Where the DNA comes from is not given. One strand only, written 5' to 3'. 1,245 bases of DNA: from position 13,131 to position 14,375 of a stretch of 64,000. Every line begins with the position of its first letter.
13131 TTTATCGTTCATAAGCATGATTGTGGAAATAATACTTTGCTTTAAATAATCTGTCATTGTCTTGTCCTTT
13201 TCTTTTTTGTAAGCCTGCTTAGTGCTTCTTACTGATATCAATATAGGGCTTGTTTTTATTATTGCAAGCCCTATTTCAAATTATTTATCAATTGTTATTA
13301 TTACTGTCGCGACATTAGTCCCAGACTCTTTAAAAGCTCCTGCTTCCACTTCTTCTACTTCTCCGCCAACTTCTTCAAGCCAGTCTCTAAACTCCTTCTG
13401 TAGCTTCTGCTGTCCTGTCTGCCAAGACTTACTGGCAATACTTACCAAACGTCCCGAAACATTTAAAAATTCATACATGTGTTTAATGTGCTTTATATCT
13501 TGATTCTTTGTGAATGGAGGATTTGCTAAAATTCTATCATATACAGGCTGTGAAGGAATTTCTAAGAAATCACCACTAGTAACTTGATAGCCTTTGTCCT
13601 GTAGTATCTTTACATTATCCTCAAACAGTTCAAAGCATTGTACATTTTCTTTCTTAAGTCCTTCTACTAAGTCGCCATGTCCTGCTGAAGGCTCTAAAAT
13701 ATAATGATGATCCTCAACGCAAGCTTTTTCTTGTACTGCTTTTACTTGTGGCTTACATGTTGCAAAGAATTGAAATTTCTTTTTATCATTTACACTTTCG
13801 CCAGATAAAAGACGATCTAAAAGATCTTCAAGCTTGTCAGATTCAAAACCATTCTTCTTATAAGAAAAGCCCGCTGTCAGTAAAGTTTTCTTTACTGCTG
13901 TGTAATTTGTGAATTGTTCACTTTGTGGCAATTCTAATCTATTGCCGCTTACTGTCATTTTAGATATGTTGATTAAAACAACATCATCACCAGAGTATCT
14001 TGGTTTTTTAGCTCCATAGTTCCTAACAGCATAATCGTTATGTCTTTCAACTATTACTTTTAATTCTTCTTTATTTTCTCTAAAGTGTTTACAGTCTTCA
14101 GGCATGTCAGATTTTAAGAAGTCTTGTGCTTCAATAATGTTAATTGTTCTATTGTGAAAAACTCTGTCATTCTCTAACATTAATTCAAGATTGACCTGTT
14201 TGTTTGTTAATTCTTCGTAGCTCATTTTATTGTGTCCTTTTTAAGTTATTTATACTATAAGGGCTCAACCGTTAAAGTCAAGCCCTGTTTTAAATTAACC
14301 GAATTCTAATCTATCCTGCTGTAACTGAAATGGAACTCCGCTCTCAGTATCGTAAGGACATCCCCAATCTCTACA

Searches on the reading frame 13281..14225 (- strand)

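Call 12: search_protein_families(library=pfam, proteins=[window:13281-14225:-], max_evalue=0.01)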
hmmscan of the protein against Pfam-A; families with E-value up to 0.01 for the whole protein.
window:13281-14225:- (314 aa): 2 families
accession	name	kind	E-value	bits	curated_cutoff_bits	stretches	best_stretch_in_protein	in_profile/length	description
PF05175.20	MTS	-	0.00012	22.2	23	1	193-281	63-156/170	Methyltransferase small domain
PF20669.3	Exo70_N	-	0.0079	16.9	23.9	0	244-285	37-83/83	Exocyst complex component Exo70 N-terminal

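Call 13: search_protein_families(library=phrogs, proteins=[window:13281-14225:-], max_evalue=0.001)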
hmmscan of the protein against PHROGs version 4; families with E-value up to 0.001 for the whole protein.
window:13281-14225:- (314 aa): 12 families
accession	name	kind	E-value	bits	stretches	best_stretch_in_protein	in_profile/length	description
phrog_9133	-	unknown function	7.7e-46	157.5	1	40-314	650-904/1259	-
phrog_15406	-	other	1.4e-40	139.5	1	122-314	1225-1417/2789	DNA methyltransferase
phrog_11358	-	unknown function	9.7e-39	133.2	1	151-314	1846-2015/3431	-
phrog_18947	-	unknown function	3.1e-31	108.6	1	148-314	564-736/1537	-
phrog_9793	-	unknown function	1.2e-30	107.5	1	149-314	601-771/772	-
phrog_6263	-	other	1e-28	101.3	1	126-300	366-534/548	DNA methyltransferase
phrog_22901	-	unknown function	5.7e-25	87.8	1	148-301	630-785/1394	-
phrog_32703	-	unknown function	6.6e-11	42.6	1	173-287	30-147/480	-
phrog_799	-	other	8.5e-07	29.5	1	169-254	230-307/458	DNA methyltransferase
phrog_10691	-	unknown function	4e-06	24.5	1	148-314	2354-2526/3925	-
phrog_3820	-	other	8.6e-06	26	1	163-271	58-171/255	DNA methyltransferase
phrog_5172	-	unknown function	0.00075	19.3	0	167-259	38-126/377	-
